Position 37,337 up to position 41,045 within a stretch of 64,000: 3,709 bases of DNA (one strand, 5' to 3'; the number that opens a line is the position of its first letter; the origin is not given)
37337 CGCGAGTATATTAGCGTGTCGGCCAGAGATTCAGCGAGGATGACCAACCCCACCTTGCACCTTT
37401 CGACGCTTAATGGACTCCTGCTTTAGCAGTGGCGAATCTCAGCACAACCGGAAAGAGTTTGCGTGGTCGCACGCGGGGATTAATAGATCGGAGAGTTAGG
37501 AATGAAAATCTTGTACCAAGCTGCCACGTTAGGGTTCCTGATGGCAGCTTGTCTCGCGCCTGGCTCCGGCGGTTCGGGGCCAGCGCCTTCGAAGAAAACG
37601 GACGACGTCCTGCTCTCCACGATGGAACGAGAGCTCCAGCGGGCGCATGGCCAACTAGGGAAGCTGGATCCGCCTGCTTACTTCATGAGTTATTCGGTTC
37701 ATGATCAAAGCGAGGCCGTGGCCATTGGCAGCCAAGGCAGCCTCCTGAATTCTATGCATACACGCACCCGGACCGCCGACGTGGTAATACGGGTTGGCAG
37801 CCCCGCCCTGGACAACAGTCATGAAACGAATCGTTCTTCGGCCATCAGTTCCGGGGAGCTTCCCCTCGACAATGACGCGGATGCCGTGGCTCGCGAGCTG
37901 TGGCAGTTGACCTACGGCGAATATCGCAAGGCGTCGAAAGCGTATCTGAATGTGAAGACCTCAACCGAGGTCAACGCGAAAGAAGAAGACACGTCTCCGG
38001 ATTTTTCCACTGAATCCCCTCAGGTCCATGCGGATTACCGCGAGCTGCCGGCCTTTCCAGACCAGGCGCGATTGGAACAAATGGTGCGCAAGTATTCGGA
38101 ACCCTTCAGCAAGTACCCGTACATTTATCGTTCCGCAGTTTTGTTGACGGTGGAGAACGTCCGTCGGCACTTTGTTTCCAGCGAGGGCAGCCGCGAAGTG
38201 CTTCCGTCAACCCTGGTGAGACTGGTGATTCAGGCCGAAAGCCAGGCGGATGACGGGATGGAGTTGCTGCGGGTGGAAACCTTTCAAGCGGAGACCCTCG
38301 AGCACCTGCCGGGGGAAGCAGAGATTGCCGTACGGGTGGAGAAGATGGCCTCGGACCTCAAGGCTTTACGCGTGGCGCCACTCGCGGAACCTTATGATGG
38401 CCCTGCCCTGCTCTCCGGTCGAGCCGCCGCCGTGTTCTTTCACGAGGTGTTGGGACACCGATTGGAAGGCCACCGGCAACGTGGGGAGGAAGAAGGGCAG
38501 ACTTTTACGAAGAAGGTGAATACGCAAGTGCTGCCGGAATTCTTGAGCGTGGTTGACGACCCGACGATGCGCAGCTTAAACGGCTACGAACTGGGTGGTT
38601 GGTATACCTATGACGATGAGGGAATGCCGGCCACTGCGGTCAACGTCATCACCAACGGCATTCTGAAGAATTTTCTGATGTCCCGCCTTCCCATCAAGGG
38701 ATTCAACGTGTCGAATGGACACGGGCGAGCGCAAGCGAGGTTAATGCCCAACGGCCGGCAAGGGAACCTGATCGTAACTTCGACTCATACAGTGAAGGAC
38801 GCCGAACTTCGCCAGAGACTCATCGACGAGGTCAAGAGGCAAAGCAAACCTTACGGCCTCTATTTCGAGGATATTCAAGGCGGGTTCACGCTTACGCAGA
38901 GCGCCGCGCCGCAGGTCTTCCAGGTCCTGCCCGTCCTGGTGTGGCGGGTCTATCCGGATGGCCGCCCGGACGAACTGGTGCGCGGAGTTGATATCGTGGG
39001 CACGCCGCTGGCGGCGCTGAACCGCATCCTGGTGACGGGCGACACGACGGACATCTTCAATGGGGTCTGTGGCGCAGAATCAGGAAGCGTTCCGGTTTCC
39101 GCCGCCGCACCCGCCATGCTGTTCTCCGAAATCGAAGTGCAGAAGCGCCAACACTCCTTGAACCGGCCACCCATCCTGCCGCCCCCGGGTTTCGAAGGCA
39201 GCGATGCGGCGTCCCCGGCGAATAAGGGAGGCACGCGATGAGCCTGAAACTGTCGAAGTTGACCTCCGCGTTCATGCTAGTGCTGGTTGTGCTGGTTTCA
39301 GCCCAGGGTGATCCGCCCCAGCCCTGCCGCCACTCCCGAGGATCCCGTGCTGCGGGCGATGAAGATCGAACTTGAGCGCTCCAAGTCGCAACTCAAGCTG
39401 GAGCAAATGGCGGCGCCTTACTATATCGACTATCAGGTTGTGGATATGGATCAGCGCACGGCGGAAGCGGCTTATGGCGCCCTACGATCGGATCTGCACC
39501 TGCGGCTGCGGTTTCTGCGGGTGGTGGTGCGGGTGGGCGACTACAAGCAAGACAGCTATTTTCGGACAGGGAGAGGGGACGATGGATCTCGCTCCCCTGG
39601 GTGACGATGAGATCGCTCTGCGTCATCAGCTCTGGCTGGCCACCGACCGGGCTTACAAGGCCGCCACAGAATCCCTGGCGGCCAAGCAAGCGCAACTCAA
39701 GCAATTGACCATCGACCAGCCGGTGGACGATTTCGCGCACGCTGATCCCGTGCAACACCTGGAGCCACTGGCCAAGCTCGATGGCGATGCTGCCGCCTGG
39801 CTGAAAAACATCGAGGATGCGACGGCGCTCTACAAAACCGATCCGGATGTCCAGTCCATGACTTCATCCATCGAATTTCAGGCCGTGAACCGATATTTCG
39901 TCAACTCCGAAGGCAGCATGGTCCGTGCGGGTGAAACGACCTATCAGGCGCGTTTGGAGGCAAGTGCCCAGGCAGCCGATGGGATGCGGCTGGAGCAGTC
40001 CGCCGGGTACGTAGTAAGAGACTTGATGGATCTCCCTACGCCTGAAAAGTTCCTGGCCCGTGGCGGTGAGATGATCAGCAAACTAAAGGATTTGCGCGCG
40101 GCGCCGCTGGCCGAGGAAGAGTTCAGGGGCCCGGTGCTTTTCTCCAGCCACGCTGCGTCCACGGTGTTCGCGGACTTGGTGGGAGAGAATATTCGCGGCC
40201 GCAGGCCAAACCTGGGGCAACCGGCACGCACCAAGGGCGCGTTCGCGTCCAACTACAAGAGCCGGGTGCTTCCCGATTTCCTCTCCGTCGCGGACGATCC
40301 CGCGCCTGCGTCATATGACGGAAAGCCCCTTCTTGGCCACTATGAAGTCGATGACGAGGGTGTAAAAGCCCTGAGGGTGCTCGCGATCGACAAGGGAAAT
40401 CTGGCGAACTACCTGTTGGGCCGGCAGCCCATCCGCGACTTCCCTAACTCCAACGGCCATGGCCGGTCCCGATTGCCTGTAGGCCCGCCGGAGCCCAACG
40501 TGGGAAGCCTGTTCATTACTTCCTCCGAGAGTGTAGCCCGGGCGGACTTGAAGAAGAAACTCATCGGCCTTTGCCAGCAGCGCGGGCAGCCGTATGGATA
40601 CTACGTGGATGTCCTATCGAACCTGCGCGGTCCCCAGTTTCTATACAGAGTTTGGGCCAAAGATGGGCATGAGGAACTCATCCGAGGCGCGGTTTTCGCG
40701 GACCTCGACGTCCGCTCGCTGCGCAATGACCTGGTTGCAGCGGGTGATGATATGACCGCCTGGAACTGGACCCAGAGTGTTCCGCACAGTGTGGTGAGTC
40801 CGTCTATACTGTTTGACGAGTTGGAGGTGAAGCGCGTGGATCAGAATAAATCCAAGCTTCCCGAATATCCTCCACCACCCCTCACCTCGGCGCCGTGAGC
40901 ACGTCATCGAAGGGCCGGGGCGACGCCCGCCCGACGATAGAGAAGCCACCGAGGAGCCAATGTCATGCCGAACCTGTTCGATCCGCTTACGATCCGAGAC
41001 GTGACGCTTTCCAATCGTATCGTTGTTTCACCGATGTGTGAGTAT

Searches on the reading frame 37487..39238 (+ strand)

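Call 29: search_protein_families(library=pfam, proteins=[window:37487-39238:+], max_evalue=0.0001)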
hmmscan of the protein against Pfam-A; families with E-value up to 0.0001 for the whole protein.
window:37487-39238:+ (584 aa): 1 family
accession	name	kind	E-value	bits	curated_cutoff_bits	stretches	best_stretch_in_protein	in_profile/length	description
PF19289.4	PmbA_TldD_3rd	-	4.1e-28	98.5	22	1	306-552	5-219/220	PmbA/TldA metallopeptidase C-terminal domain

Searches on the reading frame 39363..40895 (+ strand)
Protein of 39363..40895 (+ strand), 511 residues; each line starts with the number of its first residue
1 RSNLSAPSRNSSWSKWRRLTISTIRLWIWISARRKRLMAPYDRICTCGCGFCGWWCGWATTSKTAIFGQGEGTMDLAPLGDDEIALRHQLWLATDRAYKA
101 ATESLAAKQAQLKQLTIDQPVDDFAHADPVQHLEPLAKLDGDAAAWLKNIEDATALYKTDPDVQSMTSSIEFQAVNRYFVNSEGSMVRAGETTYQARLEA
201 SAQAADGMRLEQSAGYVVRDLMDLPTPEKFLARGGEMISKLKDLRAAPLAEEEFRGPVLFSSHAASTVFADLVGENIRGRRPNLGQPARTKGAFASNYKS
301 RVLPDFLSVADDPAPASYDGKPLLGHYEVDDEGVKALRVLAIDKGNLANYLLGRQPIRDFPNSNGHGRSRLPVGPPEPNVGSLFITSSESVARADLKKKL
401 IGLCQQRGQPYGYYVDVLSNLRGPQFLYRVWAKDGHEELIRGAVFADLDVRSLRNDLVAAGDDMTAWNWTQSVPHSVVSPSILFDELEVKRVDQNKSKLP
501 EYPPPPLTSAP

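Call 29: search_protein_families(library=pfam, proteins=[window:39363-40895:+], max_evalue=0.0001)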
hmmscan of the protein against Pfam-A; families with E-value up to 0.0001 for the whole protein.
window:39363-40895:+ (511 aa): 1 family
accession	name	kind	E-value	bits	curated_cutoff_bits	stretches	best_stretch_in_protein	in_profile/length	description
PF19289.4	PmbA_TldD_3rd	-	5.9e-14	52.2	22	1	257-490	5-219/220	PmbA/TldA metallopeptidase C-terminal domain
